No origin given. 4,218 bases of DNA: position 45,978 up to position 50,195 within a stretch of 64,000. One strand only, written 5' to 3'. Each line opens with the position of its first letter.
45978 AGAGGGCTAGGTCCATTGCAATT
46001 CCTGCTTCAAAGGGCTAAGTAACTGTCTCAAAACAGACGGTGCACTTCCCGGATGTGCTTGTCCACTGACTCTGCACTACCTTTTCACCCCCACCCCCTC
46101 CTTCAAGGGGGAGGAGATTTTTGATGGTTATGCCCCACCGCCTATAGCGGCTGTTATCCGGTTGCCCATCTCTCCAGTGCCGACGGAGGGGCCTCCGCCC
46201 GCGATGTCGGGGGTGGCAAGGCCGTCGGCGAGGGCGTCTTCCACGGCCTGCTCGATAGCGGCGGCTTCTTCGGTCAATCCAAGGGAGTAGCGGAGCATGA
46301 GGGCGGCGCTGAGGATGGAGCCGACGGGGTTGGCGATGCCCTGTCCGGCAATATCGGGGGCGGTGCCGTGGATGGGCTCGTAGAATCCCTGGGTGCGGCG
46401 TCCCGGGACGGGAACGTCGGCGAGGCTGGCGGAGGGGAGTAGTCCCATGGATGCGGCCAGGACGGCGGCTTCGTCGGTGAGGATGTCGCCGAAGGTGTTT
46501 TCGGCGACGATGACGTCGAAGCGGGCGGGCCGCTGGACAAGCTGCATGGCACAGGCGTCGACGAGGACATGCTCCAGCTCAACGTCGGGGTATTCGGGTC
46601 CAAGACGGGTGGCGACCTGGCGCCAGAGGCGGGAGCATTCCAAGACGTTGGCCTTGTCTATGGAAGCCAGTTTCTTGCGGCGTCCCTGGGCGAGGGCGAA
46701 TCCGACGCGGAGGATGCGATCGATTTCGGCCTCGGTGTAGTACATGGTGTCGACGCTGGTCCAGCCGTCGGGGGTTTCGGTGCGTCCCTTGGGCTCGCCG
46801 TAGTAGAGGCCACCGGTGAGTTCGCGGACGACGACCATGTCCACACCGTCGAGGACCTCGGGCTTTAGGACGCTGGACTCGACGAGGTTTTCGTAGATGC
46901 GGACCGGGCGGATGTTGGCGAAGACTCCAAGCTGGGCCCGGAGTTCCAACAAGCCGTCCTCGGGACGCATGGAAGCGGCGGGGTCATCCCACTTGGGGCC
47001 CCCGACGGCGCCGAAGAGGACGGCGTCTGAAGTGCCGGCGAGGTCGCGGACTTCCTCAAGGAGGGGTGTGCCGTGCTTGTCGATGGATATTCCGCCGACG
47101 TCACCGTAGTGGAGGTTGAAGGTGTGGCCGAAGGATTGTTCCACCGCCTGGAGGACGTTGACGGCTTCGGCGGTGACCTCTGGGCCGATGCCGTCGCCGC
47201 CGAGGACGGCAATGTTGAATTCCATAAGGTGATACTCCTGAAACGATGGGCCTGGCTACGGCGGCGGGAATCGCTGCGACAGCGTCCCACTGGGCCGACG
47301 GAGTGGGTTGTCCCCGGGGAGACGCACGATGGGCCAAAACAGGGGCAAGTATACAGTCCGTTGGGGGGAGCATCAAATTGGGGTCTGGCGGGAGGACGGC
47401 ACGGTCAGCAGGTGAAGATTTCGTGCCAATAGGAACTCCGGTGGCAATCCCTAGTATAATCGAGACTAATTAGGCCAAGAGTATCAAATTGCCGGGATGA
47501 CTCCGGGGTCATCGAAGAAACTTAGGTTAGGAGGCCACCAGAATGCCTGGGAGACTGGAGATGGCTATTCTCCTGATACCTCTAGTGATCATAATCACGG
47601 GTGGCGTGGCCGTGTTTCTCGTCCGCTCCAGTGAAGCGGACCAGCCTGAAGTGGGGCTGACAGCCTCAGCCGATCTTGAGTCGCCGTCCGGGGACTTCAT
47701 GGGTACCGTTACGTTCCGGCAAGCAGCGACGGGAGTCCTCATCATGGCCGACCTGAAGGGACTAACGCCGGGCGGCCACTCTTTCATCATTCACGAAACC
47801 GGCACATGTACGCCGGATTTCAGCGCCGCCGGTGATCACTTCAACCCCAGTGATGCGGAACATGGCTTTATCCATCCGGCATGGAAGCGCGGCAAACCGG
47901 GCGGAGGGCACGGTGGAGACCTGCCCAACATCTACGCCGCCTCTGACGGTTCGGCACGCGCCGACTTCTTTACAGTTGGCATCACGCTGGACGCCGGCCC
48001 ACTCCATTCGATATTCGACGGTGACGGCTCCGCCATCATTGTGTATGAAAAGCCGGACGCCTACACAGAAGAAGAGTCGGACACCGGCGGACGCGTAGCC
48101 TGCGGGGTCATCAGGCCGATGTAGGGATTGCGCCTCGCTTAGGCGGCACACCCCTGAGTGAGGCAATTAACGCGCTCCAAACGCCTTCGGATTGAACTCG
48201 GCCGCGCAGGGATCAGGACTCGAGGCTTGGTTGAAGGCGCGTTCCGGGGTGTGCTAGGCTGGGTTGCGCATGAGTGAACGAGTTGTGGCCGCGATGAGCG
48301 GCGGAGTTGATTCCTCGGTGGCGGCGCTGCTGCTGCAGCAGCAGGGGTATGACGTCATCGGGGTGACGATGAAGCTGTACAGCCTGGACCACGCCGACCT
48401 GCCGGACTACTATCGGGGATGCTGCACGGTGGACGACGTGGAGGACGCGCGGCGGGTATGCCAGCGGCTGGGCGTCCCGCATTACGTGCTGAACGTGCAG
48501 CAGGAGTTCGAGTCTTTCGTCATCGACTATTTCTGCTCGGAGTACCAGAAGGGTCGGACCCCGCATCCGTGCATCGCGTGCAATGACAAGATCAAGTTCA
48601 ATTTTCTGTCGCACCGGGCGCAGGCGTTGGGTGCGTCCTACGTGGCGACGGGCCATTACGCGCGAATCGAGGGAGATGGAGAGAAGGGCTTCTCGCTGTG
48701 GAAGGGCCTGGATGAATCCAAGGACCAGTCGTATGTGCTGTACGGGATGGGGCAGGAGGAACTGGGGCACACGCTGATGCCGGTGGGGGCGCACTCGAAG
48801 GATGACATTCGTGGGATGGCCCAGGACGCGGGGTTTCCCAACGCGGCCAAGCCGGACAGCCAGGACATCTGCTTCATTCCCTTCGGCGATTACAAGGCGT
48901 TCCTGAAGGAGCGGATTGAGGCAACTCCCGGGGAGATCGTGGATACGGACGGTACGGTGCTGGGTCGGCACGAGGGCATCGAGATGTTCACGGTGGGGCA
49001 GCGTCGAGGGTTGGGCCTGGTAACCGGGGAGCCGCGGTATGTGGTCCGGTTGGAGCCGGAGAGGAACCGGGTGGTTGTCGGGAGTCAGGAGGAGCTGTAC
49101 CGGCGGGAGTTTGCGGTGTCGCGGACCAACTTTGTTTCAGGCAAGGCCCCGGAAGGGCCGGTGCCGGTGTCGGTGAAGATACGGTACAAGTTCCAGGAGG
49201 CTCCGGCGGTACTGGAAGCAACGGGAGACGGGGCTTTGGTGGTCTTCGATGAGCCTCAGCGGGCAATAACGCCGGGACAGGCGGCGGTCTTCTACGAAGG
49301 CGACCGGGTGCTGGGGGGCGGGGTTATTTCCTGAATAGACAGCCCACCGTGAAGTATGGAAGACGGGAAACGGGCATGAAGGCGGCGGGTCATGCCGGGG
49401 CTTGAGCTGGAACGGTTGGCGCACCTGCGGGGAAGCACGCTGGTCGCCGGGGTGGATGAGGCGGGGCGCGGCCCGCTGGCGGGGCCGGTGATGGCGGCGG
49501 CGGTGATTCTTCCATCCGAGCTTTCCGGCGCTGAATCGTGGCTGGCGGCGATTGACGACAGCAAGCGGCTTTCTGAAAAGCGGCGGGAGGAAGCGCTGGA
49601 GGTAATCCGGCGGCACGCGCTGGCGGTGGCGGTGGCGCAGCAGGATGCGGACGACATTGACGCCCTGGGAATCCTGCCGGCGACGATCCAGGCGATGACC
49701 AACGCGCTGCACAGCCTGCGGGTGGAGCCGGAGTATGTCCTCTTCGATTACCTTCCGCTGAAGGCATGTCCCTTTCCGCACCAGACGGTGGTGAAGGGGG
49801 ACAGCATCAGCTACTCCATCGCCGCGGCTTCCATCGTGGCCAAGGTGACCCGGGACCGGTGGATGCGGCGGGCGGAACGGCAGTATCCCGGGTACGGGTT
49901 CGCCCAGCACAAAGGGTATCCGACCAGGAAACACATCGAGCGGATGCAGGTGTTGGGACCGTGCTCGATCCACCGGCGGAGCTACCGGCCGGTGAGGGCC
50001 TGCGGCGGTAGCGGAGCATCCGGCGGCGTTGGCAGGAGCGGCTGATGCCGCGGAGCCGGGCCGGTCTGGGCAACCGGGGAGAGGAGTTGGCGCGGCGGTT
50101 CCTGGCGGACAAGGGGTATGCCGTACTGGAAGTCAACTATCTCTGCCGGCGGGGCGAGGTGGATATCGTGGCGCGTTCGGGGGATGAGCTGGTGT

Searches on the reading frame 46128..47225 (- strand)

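Call 70: search_protein_families(library=pfam, proteins=[window:46128-47225:-], max_evalue=0.001)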
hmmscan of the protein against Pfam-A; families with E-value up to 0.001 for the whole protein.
window:46128-47225:- (365 aa): 1 family
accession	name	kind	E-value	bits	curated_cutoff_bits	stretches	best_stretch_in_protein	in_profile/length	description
PF00180.25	Iso_dh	-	1.3e-127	426.3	27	1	4-357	1-348/348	Isocitrate/isopropylmalate dehydrogenase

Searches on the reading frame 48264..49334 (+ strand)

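Call 70: search_protein_families(library=pfam, proteins=[window:48264-49334:+], max_evalue=0.001)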
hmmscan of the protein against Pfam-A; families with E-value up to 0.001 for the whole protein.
window:48264-49334:+ (356 aa): 7 families
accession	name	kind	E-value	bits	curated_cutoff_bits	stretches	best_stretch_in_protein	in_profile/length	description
PF03054.22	tRNA_Me_trans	-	1.8e-72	243.7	20.6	1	6-206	2-201/202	tRNA methyl transferase HUP domain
PF20258.4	tRNA_Me_trans_C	-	4.1e-22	78.7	20.6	1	281-355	2-77/77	Aminomethyltransferase beta-barrel domain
PF20259.3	tRNA_Me_trans_M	-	1.3e-21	76.3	27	1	211-274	1-66/66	tRNA methyl transferase PRC-barrel domain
PF00733.27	Asn_synthase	-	1.6e-05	25.2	21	1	2-81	15-82/354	Asparagine synthase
PF02568.20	ThiI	-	0.00029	20.9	20.5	1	4-39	3-38/197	Thiamine biosynthesis protein (ThiI)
PF02540.23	NAD_synthase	-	0.00041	20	21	0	4-85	18-88/242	NAD synthase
PF24167.1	DUF7411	-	0.00099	19.2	28.7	0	9-41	5-36/194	Family of unknown function (DUF7411)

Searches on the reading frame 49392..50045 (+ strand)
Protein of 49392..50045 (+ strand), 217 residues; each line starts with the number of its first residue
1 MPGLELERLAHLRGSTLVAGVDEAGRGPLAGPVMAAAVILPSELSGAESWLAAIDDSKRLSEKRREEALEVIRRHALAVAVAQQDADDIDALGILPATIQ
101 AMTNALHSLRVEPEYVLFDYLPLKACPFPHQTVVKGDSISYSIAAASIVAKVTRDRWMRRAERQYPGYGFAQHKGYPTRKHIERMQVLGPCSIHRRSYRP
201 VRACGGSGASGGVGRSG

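Call 71: search_protein_families(library=pfam, proteins=[window:49392-50045:+], max_evalue=0.001)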
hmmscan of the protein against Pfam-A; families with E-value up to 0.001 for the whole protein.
window:49392-50045:+ (217 aa): 1 family
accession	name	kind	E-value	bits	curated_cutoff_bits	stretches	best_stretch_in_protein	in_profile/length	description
PF01351.25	RNase_HII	-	6.3e-38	131.1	25.8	1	19-200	1-198/199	Ribonuclease HII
